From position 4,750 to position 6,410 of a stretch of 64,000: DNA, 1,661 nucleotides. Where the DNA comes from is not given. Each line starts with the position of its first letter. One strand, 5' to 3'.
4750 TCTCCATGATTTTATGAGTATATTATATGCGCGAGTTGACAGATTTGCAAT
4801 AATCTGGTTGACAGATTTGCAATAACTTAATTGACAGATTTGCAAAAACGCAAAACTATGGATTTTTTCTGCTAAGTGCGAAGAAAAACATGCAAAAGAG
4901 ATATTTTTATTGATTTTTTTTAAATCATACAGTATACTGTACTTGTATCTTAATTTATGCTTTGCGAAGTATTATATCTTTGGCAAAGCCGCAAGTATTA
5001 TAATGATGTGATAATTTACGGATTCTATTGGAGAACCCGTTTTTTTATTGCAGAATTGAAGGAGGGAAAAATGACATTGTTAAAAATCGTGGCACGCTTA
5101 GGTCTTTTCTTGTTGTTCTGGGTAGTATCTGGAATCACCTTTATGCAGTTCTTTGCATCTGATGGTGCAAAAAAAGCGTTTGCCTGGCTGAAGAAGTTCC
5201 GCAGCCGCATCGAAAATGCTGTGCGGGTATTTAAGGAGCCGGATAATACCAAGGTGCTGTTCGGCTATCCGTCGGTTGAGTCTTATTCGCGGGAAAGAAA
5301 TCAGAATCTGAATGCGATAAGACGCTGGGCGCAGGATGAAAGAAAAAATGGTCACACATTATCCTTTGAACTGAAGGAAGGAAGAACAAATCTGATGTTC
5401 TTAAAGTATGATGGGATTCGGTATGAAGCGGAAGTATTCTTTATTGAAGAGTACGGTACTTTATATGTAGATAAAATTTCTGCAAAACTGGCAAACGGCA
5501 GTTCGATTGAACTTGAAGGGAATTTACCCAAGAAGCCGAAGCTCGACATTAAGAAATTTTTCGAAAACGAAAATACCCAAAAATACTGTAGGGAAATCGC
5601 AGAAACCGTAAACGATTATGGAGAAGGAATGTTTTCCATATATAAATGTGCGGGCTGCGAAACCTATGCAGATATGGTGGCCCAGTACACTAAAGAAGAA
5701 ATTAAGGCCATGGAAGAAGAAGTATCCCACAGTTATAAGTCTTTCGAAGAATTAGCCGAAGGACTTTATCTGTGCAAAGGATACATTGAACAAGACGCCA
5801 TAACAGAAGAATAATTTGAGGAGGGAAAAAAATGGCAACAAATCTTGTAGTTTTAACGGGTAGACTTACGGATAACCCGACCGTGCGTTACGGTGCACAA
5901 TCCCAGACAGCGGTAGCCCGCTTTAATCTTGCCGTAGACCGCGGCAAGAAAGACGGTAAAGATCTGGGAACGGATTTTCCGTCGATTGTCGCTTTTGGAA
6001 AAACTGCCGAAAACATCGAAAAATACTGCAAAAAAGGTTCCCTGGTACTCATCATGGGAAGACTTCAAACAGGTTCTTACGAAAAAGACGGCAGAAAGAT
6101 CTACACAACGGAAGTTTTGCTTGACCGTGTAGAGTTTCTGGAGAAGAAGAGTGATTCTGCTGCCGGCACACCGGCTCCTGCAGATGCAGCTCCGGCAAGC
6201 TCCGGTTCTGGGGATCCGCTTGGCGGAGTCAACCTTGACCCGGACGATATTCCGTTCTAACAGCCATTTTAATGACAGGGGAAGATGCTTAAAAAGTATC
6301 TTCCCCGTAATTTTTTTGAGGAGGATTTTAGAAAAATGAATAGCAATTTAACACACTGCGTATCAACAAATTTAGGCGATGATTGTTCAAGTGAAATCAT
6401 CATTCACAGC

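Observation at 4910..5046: Five-copy structured 5' leader family: covarying stem-loop, conserved box and intrinsic terminator in front of the DNA-metabolism operons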

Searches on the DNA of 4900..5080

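Call 105: search_rna_families(source=window, start=4900, end=5080, threshold=evalue, max_evalue=10)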
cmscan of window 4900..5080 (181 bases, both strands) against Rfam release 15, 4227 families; matches with E-value up to 10: 3.
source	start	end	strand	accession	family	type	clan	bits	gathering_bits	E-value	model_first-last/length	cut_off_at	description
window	4961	5054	+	RF00558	L20_leader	Cis-reg; leader;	-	15.5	58.7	0.85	1-127/127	no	Ribosomal protein L20 leader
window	4999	5025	+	RF01515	Afu_514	Gene; snRNA; snoRNA; CD-box;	-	12.8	39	2.5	1-106/106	no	A. fumigatus snoRNA Afu_514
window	4938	5043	+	RF02453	ncr952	Gene; sRNA;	-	12.3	100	1.3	1-143/143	no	Bacillus sRNA ncr952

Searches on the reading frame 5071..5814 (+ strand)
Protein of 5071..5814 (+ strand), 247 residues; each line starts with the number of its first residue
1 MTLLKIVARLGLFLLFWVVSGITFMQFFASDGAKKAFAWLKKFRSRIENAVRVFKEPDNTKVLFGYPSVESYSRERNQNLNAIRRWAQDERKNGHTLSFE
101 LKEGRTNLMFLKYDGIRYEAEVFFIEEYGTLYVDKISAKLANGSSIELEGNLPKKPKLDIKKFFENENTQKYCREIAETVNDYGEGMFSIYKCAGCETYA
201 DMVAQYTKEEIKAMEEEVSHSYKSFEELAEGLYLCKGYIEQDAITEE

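Call 10: search_protein_families(library=pfam, proteins=[window:5071-5814:+], max_evalue=0.01)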
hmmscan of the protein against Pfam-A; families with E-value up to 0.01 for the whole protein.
window:5071-5814:+ (247 aa): 0 families

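Call 22: search_dna_similar(query=window:5071-5814:+, collection=plasmids, mode=protein, max_rows=30)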
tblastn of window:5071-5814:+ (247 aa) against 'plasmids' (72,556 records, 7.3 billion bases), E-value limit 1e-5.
No match.

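Call 42: search_protein_families(library=ncbifam, proteins=[window:5071-5814:+], max_evalue=0.01)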
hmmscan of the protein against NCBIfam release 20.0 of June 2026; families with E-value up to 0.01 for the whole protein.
window:5071-5814:+ (247 aa): 0 families

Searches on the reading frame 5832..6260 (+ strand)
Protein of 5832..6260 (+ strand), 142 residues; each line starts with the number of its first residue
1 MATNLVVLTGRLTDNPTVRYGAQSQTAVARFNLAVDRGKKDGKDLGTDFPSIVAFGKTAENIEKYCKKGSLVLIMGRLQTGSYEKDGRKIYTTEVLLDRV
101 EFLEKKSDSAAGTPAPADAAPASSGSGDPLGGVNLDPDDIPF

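Call 10: search_protein_families(library=pfam, proteins=[window:5832-6260:+], max_evalue=0.01)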
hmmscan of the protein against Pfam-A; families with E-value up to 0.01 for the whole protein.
window:5832-6260:+ (142 aa): 2 families
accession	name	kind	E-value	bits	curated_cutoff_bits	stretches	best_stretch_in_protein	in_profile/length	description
PF00436.31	SSB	-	5.4e-25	87.9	26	1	4-103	2-104/104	Single-strand binding protein family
PF11506.14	DUF3217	-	0.0015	18.8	26.4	1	30-100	22-90/104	Protein of unknown function (DUF3217)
